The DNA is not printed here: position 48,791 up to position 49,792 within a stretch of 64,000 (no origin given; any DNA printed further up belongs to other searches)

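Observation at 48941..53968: Translationally coupled four-gene cassette of uncharacterised cytoplasmic proteins downstream of pdaA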

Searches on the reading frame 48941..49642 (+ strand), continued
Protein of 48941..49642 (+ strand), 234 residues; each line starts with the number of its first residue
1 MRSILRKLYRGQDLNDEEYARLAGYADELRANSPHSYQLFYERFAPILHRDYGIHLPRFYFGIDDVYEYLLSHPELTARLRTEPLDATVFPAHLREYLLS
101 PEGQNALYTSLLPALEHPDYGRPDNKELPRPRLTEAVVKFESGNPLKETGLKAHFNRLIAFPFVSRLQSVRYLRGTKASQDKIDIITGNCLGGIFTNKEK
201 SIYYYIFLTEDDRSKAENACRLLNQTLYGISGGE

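Call 65: search_solved_structures(query=L038:9011-10723:+, max_evalue=0.001, show_alignments=1)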
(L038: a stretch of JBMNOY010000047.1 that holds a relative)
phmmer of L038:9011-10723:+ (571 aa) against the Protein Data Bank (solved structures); distinct sequences matched with E-value up to 0.001: 113 (the best 60 are shown).
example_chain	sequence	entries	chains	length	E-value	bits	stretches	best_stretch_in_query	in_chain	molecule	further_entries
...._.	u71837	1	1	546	6.7e-10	41.4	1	3-348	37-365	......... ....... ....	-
8w1m_A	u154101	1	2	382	7.8e-10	41.2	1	103-346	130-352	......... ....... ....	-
6cz1_A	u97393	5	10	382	8.9e-10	41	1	89-346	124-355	Endoplasmic reticulum chaperone BiP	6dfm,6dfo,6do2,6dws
9h0c_A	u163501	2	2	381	8.9e-10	41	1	89-346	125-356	Endoplasmic reticulum chaperone BiP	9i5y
3ldl_A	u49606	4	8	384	9.1e-10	41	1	89-346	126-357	78 kDa glucose-regulated protein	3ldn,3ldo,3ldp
6w6e_I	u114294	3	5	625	9.6e-10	40.9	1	3-348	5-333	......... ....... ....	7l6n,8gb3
5evz_A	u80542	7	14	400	1.1e-09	40.7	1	89-346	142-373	78 kDa glucose-regulated protein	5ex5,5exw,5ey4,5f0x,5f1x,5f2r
3iuc_A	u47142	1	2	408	1.2e-09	40.7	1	89-346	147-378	Heat shock 70kDa protein 5 (Glucose-regulated protein, 78kDa)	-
1ba1_A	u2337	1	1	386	1.4e-09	40.4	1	93-351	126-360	HEAT-SHOCK COGNATE 70KD PROTEIN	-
3qfp_A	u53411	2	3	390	2.1e-09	39.8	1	105-346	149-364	78 kDa glucose-regulated protein homolog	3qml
3qfu_A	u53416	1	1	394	2.2e-09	39.7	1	105-346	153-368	78 kDa glucose-regulated protein homolog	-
9dvi_B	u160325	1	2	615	2.7e-09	39.5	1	103-346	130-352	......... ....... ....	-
6zyh_A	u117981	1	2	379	3.1e-09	39.2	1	89-346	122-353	Endoplasmic reticulum chaperone BiP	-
6h9u_A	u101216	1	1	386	3.2e-09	39.2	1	89-346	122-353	Endoplasmic reticulum chaperone BiP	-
6ha7_A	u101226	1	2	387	3.2e-09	39.2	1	89-346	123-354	Endoplasmic reticulum chaperone BiP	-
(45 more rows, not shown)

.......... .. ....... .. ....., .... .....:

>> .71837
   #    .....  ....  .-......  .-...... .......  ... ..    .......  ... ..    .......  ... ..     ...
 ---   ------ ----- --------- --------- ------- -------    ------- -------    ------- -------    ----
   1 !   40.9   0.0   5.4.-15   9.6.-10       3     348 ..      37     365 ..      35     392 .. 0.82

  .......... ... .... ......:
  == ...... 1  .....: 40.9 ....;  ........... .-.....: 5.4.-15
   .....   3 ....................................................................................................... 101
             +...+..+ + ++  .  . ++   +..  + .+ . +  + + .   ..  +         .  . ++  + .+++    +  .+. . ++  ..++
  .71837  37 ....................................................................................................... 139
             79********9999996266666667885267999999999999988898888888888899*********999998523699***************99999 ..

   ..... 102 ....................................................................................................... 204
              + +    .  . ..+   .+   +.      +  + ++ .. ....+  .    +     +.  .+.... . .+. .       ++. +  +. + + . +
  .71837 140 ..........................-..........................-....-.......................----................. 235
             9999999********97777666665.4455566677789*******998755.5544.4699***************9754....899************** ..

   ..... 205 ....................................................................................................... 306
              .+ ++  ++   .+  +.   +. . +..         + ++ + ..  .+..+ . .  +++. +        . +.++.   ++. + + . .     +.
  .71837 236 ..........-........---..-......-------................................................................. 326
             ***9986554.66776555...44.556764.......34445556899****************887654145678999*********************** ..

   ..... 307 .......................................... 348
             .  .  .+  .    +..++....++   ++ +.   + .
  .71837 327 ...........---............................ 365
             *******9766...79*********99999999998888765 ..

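Call 69: predict_structure(alignment_id=A6)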
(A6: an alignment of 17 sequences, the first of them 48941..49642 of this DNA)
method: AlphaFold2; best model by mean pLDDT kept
length: 234 residues; sequences in the alignment: 17
mean_pLDDT: 83.0   pTM: 0.48
mean pLDDT of the five models: 83.0, 83.0, 82.2, 81.6, 78.8
residues with pLDDT >= 90: 86; 70-90: 116; 50-70: 22; < 50: 10
segments of 3 or more residues with pLDDT < 50: 120-125, 232-234
pLDDT, mean of each block of 10 residues (from residue 1): 94 92 90 87 92 83 81 82 84 84 73 61 64 92 64 90 93 76 92 85 93 91 83 43
secondary structure, 60 per line:
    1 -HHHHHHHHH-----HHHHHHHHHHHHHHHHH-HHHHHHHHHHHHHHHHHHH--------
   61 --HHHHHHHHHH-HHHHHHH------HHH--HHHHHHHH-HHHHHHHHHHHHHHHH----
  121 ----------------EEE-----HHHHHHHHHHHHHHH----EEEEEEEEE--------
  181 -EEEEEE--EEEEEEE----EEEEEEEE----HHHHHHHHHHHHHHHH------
elements in order: H2-10 H16-32 H34-52 H63-72 H74-80 H92-99 H101-116 E137-139 H145-159 E164-172 E182-187 E190-196 E201-208 H213-228

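Call 71: fold_search(model_id=the predicted structure, library=pdb)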
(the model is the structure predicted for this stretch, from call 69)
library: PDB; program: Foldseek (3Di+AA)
matches with E <= 10: 1098; with E <= 0.001: 0
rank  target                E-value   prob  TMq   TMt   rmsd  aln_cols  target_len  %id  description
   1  2bgg_A                1.5e-01  0.38  0.21  0.14  10.2       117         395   10  The structure of a Piwi protein from Archaeoglobus fulgidus complexed with a 16nt siRNA duplex. (released 2005-03-31)
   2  2w42_B                2.0e-01  0.33  0.20  0.14  10.6       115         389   11  THE STRUCTURE OF A PIWI PROTEIN FROM ARCHAEOGLOBUS FULGIDUS COMPLEXED WITH A 16NT DNA DUPLEX. (released 2008-12-09)
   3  2w42_A                2.4e-01  0.23  0.20  0.13  11.3       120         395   10  THE STRUCTURE OF A PIWI PROTEIN FROM ARCHAEOGLOBUS FULGIDUS COMPLEXED WITH A 16NT DNA DUPLEX. (released 2008-12-09)
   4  6nxf_B                2.6e-01  0.54  0.17  0.28   3.3        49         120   26  Crystal structure of mouse REC114 PH domain in complex with ANKRD31 C terminus (released 2019-04-24)
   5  6nxf_A                2.6e-01  0.51  0.17  0.28   4.9        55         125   27  Crystal structure of mouse REC114 PH domain in complex with ANKRD31 C terminus (released 2019-04-24)
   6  3nec_C                2.9e-01  0.10  0.11  0.13   8.1        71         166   15  Crystal Structure of Toxoplasma gondii Profilin (released 2010-09-29)
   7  6azi                  3.1e-01  0.15  0.13  0.12  13.2        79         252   15  1.75 Angstrom Resolution Crystal Structure of D-alanyl-D-alanine Endopeptidase from Enterobacter cloacae in Complex with (released 2017-10-04)
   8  8zxq                  3.9e-01  0.44  0.18  0.38   6.8        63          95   10  Crystal structure of Ssr1698 in complex with heme b (released 2024-12-25)
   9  1xkz_A                3.9e-01  0.12  0.12  0.11   8.4        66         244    9  Crystal structure of the acylated beta-lactam sensor domain of Blar1 from S. aureus (released 2004-11-30)
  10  1es2                  3.9e-01  0.12  0.11  0.10  11.8        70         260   14  S96A mutant of streptomyces K15 DD-transpeptidase (released 2000-05-03)
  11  2jp1_MODEL_1_A        4.2e-01  0.20  0.14  0.38   3.5        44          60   18  Solution structure of the alternative conformation of XCL1/Lymphotactin (released 2008-03-11)
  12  5tr7_B                4.2e-01  0.12  0.13  0.13   9.7        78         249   14  Crystal structure of a putative D-alanyl-D-alanine carboxypeptidase from Vibrio cholerae O1 biovar eltor str. N16961 (released 2016-11-09)
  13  3uy6_A                4.2e-01  0.12  0.12  0.12   8.6        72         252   10  BlaR1 sensor domain from Staphylococcus aureus with N439V mutation (released 2012-02-08)
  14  5tr7_A                4.4e-01  0.12  0.13  0.13   9.7        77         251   14  Crystal structure of a putative D-alanyl-D-alanine carboxypeptidase from Vibrio cholerae O1 biovar eltor str. N16961 (released 2016-11-09)
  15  8gzh_D                4.4e-01  0.06  0.11  0.06  15.3       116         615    9  Cryo-EM structure of Synechocystis sp. PCC 6803 CTP-bound RPitc (released 2023-04-19)
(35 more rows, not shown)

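Call 88: search_protein_families(library=pfam, proteins=[L052:6704-6892:+, L070:6784-6981:+, L070:5993-6475:-], max_evalue=0.1)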
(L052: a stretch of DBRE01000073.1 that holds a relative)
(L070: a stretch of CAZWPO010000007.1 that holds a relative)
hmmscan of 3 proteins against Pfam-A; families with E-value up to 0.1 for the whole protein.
L052:6704-6892:+ (63 aa): 1 family
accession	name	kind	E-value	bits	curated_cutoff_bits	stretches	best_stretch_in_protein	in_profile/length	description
PF21360.3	PylC-like_N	-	0.084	13.5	27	1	12-44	53-85/96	PylC-like, N-terminal domain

L070:6784-6981:+ (66 aa): 0 families

L070:5993-6475:- (160 aa): 1 family
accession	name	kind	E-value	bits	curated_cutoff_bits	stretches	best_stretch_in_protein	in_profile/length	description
PF00571.33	CBS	-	5.7e-26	91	24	2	23-72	1-51/57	CBS domain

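Call 91: fold_search(model_id=the predicted structure, library=viral)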
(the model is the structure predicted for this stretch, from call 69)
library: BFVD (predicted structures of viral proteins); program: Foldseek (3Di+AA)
matches with E <= 10: 886; with E <= 0.001: 0
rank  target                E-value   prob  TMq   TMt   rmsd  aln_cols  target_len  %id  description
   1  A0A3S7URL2            9.5e-03  0.69  0.25  0.27  19.2       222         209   12  (no name in the UniProt tables at hand)
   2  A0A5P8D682            4.3e-02  0.97  0.25  0.54   4.2        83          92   14  (no name in the UniProt tables at hand)
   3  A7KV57                8.5e-02  0.09  0.13  0.16  13.8       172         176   12  (no name in the UniProt tables at hand)
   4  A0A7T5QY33            9.0e-02  0.44  0.24  0.32  18.6       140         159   18  (no name in the UniProt tables at hand)
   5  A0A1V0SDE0            1.8e-01  0.04  0.12  0.05  19.2       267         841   11  FtsJ-like methyltransferase [Indivirus ILV1]
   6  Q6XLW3                2.5e-01  0.13  0.17  0.07  16.4       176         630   10  FirrV-1-D6 [Feldmannia irregularis virus a]
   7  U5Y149                2.9e-01  0.06  0.16  0.05  20.3       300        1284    9  Gp1 [Eunivirus]
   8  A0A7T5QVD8            2.9e-01  0.04  0.13  0.10  21.8       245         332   13  (no name in the UniProt tables at hand)
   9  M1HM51                3.2e-01  0.18  0.18  0.26  18.8       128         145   14  Uncharacterized protein [Pelagibacter phage HTVC011P]
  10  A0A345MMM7            3.2e-01  0.15  0.13  0.25  13.1        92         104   13  (no name in the UniProt tables at hand)
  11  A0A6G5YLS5            3.4e-01  0.07  0.13  0.17  16.6       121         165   15  (no name in the UniProt tables at hand)
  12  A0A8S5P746            3.9e-01  0.05  0.14  0.16  30.6       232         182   11  Uncharacterized protein [Podoviridae sp. ctPr92]
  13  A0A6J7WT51            3.9e-01  0.03  0.10  0.09  10.8        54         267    7  Uncharacterized protein [uncultured Caudovirales phage]
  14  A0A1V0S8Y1            4.4e-01  0.38  0.16  0.14   4.8        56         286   23  Uncharacterized protein [Catovirus CTV1]
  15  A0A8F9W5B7            4.4e-01  0.35  0.16  0.29   4.7        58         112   12  ORF5 [Cyclopterus lumpus toti-like virus]
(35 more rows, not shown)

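Call 97: search_protein_families(library=pfam, proteins=[L039:7758-8588:+, L082:12769-13593:+, L046:13742-14545:+, L052:12953-13846:+, L039:8690-9208:-, L082:13672-14187:-, L035:8061-9410:+, L060:8204-8986:-, L052:15284-16693:-], max_evalue=0.001)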
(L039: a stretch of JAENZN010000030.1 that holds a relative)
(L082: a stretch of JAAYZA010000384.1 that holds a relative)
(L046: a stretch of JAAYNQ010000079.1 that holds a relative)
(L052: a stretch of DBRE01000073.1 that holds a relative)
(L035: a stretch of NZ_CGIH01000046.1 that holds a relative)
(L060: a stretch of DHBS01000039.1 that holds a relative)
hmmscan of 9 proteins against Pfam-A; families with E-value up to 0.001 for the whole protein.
L039:7758-8588:+ (277 aa): 0 families

L082:12769-13593:+ (275 aa): 0 families

L046:13742-14545:+ (268 aa): 0 families

L052:12953-13846:+ (298 aa): 0 families

L039:8690-9208:- (173 aa): 2 families
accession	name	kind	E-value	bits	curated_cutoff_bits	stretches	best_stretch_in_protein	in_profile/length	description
PF13411.12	MerR_1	-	4e-18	65.7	21.6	1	12-79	1-68/69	MerR HTH family regulatory protein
PF00376.29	MerR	-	1.5e-05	25.1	28.2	1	13-49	1-38/38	MerR family regulatory protein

L082:13672-14187:- (172 aa): 2 families
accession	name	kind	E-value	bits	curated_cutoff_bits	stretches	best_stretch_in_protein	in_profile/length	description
PF13411.12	MerR_1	-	6.8e-20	71.4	21.6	1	15-81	1-67/69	MerR HTH family regulatory protein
PF00376.29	MerR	-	7e-05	23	28.2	1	16-52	1-38/38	MerR family regulatory protein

L035:8061-9410:+ (450 aa): 2 families
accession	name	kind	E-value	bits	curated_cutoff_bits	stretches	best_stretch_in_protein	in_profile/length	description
PF13336.12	AcetylCoA_hyd_C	-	1.5e-60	204.1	23.7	1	288-443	1-153/154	Acetyl-CoA hydrolase/transferase C-terminal domain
PF02550.21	AcetylCoA_hydro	-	6.8e-06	26.7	24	1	13-199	1-196/198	Acetyl-CoA hydrolase/transferase N-terminal domain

L060:8204-8986:- (261 aa): 4 families
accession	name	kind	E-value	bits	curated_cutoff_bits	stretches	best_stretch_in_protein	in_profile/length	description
PF07739.18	TipAS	-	1.9e-35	122.3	23.8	1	142-256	1-117/117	TipAS antibiotic-recognition domain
PF13411.12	MerR_1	-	5.4e-19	68.5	21.6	1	10-77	1-67/69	MerR HTH family regulatory protein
PF00376.29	MerR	-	1.4e-15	57.2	28.2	1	11-48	1-38/38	MerR family regulatory protein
PF09278.17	MerR-DNA-bind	-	2.5e-05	25.3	25.4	1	53-107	1-61/65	MerR, DNA binding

L052:15284-16693:- (470 aa): 2 families
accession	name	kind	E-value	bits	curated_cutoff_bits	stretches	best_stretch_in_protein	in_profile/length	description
PF19364.4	DUF5940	-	7.5e-55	185.6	27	1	1-112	33-144/166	Family of unknown function (DUF5940)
PF02504.20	FA_synthesis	-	1.8e-26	93.4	29.1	1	124-453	2-322/324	Fatty acid synthesis protein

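Call 99: search_solved_structures(query=L039:7758-8588:+, max_evalue=1)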
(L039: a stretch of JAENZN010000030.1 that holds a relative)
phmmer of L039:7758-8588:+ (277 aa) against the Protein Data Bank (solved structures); distinct sequences matched with E-value up to 1: 0.

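Call 108: find_related_loci(query=A5, collection=viral_contigs, flank=3000)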
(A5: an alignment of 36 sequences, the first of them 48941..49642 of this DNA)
Query A5 (234 aa) in viral_contigs; peptide patterns used: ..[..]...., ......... (x = any residue, [..] = any of these).
182 stretches matched a pattern, but none encodes a relative of the query by tblastn (E <= 1e-3).

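Call 110: list_cluster_members(proteins=[P0035, P0036, P0037, P0038, P0039, P0040, P0041, P0042, P0043, P0046])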
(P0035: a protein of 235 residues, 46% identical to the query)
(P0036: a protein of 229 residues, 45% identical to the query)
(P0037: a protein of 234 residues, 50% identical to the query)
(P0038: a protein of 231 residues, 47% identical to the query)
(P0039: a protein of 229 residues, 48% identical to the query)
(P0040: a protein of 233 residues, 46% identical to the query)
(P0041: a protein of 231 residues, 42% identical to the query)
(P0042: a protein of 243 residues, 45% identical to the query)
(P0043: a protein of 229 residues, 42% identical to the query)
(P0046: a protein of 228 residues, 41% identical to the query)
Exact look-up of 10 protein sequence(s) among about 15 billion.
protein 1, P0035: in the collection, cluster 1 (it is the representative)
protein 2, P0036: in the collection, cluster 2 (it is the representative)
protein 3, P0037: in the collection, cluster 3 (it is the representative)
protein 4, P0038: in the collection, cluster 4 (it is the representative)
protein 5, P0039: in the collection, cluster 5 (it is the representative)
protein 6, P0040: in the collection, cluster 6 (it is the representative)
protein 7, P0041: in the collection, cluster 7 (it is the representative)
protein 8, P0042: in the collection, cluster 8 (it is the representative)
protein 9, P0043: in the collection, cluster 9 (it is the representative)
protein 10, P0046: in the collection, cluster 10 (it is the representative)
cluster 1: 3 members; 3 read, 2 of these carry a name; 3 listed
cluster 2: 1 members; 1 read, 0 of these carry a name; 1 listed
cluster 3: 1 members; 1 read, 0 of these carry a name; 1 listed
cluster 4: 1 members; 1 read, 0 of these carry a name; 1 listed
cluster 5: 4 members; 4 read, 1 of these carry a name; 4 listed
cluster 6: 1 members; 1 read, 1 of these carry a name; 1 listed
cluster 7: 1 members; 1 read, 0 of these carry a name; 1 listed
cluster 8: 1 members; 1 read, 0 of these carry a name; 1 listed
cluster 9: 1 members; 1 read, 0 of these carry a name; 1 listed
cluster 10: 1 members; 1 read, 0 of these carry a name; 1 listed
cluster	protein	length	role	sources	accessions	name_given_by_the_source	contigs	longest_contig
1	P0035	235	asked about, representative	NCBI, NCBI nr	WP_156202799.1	hypothetical protein [Candidatus Syntrophocurvum alkaliphilum]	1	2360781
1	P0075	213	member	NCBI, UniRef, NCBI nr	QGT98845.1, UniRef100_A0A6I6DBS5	hypothetical protein SYNTR_0252 [Candidatus Syntrophocurvum alkaliphilum] | Uncharacterized protein n=2 Tax=Candidatus Syntrophocurvum alkaliphilum TaxID=2293317 ...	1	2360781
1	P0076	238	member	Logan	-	-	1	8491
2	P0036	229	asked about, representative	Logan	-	-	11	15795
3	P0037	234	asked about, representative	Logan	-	-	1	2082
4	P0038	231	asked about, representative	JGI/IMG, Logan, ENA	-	-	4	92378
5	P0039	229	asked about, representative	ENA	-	-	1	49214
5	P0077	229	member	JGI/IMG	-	hypothetical protein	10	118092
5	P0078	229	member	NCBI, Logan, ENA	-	-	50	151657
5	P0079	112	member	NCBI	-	-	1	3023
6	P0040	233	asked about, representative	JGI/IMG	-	hypothetical protein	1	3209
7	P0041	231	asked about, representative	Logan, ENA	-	-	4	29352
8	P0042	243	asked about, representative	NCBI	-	-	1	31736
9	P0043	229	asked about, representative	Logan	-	-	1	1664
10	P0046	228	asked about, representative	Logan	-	-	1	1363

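Call 111: find_encoding_contigs(protein=P0035, flank=9000, max_places=1)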
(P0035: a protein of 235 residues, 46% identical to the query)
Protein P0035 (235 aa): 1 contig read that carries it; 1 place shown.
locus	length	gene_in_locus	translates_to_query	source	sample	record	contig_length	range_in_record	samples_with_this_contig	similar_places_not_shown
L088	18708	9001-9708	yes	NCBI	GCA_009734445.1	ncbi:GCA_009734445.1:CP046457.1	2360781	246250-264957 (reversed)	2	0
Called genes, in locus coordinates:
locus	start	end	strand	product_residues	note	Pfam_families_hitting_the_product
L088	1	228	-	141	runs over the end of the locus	-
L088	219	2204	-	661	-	-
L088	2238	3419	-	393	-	PF02754:CCG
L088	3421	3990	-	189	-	PF13183:Fer4_8, PF13187:Fer4_9, PF13534:Fer4_17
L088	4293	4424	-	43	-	-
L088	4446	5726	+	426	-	PF01966:HD, PF13487:HD_5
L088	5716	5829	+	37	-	-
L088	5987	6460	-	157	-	-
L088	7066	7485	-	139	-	-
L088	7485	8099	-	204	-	PF05708:Peptidase_C92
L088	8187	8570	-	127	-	PF00571:CBS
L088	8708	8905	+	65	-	-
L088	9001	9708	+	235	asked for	-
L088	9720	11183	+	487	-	-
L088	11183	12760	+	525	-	-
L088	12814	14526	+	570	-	PF06723:MreB_Mbl (faint), PF00012:HSP70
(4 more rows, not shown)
